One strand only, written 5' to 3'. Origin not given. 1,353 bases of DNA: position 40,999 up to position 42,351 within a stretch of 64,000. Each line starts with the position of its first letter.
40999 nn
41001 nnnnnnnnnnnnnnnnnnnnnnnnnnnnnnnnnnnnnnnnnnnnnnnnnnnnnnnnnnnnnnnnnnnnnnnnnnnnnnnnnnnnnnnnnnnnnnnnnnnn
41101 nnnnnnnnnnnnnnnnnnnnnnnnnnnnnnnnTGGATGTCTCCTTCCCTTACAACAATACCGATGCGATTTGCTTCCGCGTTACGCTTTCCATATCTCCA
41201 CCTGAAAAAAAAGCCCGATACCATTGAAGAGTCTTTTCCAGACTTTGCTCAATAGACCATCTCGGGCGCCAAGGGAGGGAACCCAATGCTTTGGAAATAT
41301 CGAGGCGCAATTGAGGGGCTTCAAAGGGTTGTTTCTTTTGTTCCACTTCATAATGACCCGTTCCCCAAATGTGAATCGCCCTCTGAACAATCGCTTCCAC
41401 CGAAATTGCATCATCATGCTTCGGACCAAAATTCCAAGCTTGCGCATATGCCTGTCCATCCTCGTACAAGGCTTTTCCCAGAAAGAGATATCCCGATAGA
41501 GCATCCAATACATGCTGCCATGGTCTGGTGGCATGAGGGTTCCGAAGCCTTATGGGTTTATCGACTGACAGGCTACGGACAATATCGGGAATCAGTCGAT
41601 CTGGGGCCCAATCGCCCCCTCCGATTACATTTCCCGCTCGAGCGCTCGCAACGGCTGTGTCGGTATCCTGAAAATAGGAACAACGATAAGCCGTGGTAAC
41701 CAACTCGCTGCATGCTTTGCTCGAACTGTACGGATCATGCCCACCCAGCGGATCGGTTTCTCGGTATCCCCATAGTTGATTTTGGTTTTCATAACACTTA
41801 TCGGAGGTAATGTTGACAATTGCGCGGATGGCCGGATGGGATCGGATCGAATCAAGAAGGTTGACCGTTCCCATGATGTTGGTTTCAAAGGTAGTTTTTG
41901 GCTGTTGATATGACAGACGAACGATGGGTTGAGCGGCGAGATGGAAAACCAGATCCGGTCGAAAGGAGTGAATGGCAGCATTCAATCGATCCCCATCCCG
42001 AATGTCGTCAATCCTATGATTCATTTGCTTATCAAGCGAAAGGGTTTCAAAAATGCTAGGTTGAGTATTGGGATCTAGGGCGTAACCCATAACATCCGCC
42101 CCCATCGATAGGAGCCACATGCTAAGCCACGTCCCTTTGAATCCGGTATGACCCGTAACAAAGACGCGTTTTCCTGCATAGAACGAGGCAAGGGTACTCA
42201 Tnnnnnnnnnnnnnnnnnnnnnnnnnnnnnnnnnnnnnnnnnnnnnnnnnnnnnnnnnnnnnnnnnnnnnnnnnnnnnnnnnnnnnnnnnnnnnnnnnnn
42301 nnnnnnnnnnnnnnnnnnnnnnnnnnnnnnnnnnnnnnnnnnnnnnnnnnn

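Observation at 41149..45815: Ascarylose-type CDP-3,6-dideoxyhexose pathway lacking the E3 reductase, in a lineage not known for LPS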

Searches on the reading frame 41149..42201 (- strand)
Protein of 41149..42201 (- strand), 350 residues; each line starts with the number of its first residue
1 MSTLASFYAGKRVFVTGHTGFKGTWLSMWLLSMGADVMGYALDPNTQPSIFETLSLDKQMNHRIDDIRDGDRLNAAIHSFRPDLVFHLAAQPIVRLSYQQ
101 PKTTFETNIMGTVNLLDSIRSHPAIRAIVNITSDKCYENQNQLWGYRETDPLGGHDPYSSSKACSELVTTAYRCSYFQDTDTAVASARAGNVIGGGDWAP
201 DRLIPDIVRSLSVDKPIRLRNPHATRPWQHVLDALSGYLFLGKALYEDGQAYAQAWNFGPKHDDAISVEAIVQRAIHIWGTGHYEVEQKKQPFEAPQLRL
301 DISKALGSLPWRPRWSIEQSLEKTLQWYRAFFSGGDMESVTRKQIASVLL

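Call 5: search_protein_families(library=ncbifam, proteins=[window:41149-42201:-], max_evalue=0.00001)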
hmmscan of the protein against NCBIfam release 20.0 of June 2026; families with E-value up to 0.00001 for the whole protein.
window:41149-42201:- (350 aa): 17 families
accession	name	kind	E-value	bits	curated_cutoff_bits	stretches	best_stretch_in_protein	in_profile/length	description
TIGR02622.1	CDP_4_6_dhtase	equivalog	4.6e-148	493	278.45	1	7-347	1-350/352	CDP-glucose 4,6-dehydratase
TIGR01181.1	dTDP_gluc_dehyt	equivalog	4.4e-29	101.6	365.1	1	13-329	2-312/321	dTDP-glucose 4,6-dehydratase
TIGR04180.1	EDH_00030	hypoth_equivalog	1.3e-24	86.8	475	1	13-281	1-258/297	NAD-dependent 4,6-dehydratase LegB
TIGR01179.1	galE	equivalog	1.3e-21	76.8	262.3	1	12-194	1-178/332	UDP-glucose 4-epimerase GalE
TIGR01472.1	gmd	equivalog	3.7e-17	62.6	415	1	12-177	2-174/342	GDP-mannose 4,6-dehydratase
NF007582.0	PRK10217.1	equivalog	3.2e-16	59.4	698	1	11-330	2-333/355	dTDP-glucose 4,6-dehydratase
NF007490.0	PRK10084.1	subfamily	3.2e-14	52.7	649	1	12-330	2-336/361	dTDP-glucose 4,6-dehydratase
NF007956.0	PRK10675.1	subfamily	2e-11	43.6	394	1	12-170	2-161/338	UDP-glucose 4-epimerase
TIGR03589.1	PseB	equivalog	1.5e-10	40.6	407.75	1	8-141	2-133/324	UDP-N-acetylglucosamine 4,6-dehydratase (inverting)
NF042423.1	oxyalk_red_Shew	equivalog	1.6e-08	34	580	1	11-166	9-153/331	2-alkyl-3-oxoalkanoate reductase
TIGR03466.1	HpnA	hypoth_equivalog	9.4e-08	31.3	367.65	1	12-133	2-113/327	hopanoid-associated sugar epimerase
NF041015.1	UDPsulfquin_syn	equivalog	3.2e-07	29.7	575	1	56-122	64-133/384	UDP-sulfoquinovose synthase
NF042422.1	oxyalk_red_OleD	equivalog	6.2e-07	29.1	580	1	12-207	2-180/329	2-alkyl-3-oxoalkanoate reductase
TIGR01214.1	rmlD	equivalog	7.7e-07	28.5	224.05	1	37-174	10-140/285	dTDP-4-dehydrorhamnose reductase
NF043036.1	ErythonDh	equivalog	7.9e-07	28.6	325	1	12-179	2-170/321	D-erythronate dehydrogenase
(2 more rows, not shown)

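Call 6: search_protein_families(library=pfam, proteins=[window:41149-42201:-], max_evalue=0.00001)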
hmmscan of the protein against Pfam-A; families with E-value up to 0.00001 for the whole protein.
window:41149-42201:- (350 aa): 5 families
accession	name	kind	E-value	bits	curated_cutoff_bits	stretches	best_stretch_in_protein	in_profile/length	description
PF16363.11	GDP_Man_Dehyd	-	1.4e-38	133.7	27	1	14-323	1-331/332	GDP-mannose 4,6 dehydratase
PF01370.27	Epimerase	-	4.7e-32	111.8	20.9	1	13-244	1-227/240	NAD dependent epimerase/dehydratase family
PF02719.21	Polysacc_synt_2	-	8.3e-15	55.2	20.2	1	13-234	1-209/293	Polysaccharide biosynthesis protein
PF01073.25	3Beta_HSD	-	1.2e-06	28.2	22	1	15-167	2-155/280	3-beta hydroxysteroid dehydrogenase/isomerase family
PF04321.23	RmlD_sub_bind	-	4.4e-06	26.4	27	1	32-171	5-138/287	RmlD substrate binding domain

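Call 11: find_encoding_contigs(protein=window:41149-42201:-, flank=10000, max_places=6)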
Protein window:41149-42201:- (350 aa): 3 contigs read that carry it; 2 places shown.
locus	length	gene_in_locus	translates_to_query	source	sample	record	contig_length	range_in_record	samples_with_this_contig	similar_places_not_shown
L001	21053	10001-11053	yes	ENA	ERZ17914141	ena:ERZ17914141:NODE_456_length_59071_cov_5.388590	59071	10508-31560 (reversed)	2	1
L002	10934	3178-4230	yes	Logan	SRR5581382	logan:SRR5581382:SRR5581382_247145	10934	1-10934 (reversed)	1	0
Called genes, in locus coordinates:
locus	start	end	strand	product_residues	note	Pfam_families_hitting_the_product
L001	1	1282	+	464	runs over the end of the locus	PF01406:tRNA-synt_1e, PF00133:tRNA-synt_1 (faint), PF09334:tRNA-synt_1g (faint), PF09190:DALR_2, PF23493:CysS_C (weak)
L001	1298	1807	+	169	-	PF00027:cNMP_binding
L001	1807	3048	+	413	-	PF06245:DUF1015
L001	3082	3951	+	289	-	-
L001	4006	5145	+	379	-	PF01757:Acyl_transf_3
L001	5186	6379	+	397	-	PF00535:Glycos_transf_2, PF13641:Glyco_tranf_2_3, PF13632:Glyco_trans_2_3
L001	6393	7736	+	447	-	PF01041:DegT_DnrJ_EryC1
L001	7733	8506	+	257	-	PF00483:NTP_transferase, PF12804:NTP_transf_3 (weak)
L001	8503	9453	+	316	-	PF01073:3Beta_HSD, PF01370:Epimerase, PF04321:RmlD_sub_bind, PF05368:NmrA (faint), PF07993:NAD_binding_4 (weak), PF13460:NAD_binding_10 (faint), PF16363:GDP_Man_Dehyd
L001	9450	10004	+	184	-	PF00908:dTDP_sugar_isom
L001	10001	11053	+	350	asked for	PF01073:3Beta_HSD (weak), PF01370:Epimerase, PF02719:Polysacc_synt_2, PF04321:RmlD_sub_bind (weak), PF16363:GDP_Man_Dehyd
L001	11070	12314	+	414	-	PF12483:GIDE, PF04011:LemA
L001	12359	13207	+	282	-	PF00561:Abhydrolase_1 (weak), PF12146:Hydrolase_4, PF12697:Abhydrolase_6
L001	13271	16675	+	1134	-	PF02743:dCache_1, PF22673:MCP-like_PDC_1, PF01590:GAF, PF08448:PAS_4 (weak), PF13426:PAS_9 (weak), PF00990:GGDEF, PF13487:HD_5, PF01966:HD, +1 more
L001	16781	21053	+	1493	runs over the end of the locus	PF22638:FlgK_D1, PF06429:Flg_bbr_C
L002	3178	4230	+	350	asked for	PF01073:3Beta_HSD (weak), PF01370:Epimerase, PF02719:Polysacc_synt_2, PF04321:RmlD_sub_bind (weak), PF16363:GDP_Man_Dehyd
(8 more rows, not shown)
